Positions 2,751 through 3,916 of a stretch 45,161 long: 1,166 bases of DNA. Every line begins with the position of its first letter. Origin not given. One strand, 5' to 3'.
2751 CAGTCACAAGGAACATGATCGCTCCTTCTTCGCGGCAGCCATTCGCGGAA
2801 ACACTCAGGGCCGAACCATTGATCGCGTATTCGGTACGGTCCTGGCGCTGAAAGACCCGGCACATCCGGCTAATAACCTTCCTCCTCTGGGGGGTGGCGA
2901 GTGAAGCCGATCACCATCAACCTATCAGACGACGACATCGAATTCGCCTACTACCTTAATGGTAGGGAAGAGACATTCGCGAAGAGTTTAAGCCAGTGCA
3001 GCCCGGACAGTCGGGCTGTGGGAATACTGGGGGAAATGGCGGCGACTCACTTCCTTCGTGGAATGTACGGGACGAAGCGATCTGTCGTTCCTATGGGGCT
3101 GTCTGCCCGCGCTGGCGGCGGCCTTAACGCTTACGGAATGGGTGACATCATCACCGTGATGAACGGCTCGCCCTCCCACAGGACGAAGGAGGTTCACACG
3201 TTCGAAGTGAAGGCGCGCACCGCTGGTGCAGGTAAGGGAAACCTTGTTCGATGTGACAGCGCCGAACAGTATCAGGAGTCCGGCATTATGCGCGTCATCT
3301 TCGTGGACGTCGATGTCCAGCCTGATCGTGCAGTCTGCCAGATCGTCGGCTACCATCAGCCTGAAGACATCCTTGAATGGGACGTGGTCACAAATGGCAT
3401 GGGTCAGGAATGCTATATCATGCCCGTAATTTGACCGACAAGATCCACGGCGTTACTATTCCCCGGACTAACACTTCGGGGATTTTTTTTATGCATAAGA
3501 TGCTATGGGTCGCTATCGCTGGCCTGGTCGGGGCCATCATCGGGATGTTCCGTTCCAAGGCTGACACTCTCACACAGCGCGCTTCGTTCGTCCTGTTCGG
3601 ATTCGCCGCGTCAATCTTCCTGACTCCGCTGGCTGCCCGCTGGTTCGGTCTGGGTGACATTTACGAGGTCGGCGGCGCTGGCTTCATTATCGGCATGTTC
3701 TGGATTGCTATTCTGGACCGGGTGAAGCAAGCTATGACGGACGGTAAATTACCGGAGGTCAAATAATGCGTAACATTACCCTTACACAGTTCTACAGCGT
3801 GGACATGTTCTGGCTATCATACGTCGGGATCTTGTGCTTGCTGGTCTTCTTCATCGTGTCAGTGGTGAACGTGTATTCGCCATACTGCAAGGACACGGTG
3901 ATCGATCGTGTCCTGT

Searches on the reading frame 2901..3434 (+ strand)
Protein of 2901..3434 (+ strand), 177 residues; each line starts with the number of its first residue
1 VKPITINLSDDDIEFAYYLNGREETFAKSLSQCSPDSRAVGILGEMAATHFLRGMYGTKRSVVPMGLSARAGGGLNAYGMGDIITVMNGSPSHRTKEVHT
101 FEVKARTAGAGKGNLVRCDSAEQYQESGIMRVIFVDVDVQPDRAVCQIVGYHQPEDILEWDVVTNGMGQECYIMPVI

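Call 76: search_protein_families(library=phrogs, proteins=[window:2901-3434:+], max_evalue=0.001)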
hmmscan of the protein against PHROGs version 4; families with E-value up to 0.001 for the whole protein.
window:2901-3434:+ (177 aa): 1 family
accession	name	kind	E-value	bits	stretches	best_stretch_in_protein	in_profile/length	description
phrog_10558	-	unknown function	2.8e-28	99.8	1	7-176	6-180/191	-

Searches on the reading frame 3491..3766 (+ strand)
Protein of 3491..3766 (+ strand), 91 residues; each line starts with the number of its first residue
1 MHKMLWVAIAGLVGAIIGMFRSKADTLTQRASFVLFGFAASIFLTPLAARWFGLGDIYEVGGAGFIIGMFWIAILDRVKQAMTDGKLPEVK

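Call 76: search_protein_families(library=phrogs, proteins=[window:3491-3766:+], max_evalue=0.001)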
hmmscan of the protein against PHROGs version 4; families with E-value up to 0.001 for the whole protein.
window:3491-3766:+ (91 aa): 1 family
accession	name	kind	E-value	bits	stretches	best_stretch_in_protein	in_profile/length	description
phrog_2359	-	lysis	8e-21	74.9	1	3-89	11-98/110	holin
